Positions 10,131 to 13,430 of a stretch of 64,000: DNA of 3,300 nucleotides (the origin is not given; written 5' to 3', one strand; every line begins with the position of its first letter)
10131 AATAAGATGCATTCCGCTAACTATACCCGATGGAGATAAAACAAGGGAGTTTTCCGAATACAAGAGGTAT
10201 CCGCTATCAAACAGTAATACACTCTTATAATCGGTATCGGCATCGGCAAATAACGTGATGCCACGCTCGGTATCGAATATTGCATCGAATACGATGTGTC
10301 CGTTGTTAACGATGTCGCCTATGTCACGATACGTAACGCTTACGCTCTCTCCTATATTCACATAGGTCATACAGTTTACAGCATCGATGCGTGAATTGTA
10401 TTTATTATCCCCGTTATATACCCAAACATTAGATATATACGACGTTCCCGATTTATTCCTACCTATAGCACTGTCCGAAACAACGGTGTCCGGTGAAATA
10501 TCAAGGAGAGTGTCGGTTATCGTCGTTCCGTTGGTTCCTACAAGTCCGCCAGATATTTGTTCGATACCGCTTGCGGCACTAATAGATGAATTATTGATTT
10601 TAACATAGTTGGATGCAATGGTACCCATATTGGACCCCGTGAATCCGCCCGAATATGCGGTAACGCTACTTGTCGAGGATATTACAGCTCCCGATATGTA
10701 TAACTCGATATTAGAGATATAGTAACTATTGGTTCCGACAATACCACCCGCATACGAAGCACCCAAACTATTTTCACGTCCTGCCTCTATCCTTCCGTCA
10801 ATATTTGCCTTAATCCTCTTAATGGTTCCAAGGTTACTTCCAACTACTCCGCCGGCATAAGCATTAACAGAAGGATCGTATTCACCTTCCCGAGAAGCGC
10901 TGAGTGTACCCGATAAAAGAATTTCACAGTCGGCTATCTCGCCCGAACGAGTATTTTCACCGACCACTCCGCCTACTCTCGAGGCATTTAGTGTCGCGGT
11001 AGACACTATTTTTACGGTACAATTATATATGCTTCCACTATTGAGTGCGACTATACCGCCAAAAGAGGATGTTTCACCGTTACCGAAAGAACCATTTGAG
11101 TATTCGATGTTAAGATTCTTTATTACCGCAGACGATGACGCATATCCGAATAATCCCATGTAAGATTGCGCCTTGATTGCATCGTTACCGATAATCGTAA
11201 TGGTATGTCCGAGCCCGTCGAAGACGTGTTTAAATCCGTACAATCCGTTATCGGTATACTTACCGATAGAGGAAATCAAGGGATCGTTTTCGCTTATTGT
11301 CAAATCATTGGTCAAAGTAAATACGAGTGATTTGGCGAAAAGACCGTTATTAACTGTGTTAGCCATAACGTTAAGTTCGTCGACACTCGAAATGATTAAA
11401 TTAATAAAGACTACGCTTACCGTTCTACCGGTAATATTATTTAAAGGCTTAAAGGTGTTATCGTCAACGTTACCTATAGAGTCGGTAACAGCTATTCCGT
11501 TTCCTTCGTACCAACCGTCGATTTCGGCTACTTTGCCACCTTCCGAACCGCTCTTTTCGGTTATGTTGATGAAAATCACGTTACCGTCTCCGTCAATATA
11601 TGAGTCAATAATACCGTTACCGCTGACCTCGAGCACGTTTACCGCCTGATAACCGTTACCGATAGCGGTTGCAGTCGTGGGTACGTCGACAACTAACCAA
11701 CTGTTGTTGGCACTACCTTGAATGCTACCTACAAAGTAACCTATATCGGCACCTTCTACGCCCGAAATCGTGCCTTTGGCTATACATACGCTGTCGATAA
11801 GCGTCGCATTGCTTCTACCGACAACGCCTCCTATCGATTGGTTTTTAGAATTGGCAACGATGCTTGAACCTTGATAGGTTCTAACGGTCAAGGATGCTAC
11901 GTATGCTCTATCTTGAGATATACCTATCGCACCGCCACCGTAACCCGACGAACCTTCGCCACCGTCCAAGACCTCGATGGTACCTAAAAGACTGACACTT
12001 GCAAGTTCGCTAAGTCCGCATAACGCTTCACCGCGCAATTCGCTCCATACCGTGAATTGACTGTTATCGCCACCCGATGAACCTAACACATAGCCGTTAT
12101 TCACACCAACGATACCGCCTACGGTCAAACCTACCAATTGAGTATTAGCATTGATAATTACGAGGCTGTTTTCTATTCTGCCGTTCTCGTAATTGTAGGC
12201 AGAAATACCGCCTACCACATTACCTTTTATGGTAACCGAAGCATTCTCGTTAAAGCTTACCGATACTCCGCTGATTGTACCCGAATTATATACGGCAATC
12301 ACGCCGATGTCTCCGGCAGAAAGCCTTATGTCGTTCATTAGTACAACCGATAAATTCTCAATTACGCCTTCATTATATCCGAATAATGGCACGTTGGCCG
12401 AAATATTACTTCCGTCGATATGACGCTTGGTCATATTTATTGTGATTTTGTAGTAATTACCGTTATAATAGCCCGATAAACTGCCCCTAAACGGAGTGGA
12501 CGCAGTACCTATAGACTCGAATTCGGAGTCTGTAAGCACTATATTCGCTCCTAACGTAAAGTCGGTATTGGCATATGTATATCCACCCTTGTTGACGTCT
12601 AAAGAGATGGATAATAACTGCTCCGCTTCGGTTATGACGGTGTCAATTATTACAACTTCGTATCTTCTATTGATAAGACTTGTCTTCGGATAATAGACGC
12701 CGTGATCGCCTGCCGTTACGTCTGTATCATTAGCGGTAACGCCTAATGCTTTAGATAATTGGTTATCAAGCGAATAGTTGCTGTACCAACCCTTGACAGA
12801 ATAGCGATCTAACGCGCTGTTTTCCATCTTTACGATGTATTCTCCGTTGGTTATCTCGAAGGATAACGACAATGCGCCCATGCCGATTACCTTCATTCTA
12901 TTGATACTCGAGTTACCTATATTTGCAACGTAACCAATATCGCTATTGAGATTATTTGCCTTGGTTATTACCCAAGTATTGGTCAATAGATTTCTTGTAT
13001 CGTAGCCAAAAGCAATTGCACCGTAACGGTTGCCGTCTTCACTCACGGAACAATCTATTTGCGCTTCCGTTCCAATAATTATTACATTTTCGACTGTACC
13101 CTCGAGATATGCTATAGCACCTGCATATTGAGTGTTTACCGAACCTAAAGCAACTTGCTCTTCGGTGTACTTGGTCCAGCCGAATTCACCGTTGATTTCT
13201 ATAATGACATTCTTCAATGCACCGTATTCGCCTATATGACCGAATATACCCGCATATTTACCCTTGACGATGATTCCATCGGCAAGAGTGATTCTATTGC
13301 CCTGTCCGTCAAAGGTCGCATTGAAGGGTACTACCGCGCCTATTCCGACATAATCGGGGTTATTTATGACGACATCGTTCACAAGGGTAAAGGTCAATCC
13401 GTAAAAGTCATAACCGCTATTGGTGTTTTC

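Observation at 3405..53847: Two adjacent giant ORFs (about 10.45k and 6.29k codons) occupy about 79% of the window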

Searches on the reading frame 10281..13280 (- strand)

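Call 11: search_protein_families(library=pfam, proteins=[window:10281-13280:-], max_evalue=0.01)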
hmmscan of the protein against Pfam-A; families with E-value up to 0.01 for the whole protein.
window:10281-13280:- (1000 aa): 1 family
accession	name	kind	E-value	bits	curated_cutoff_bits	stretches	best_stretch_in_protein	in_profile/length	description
PF07581.17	Glug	-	1.3e-05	25.7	20.5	0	766-785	2-21/28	The GLUG motif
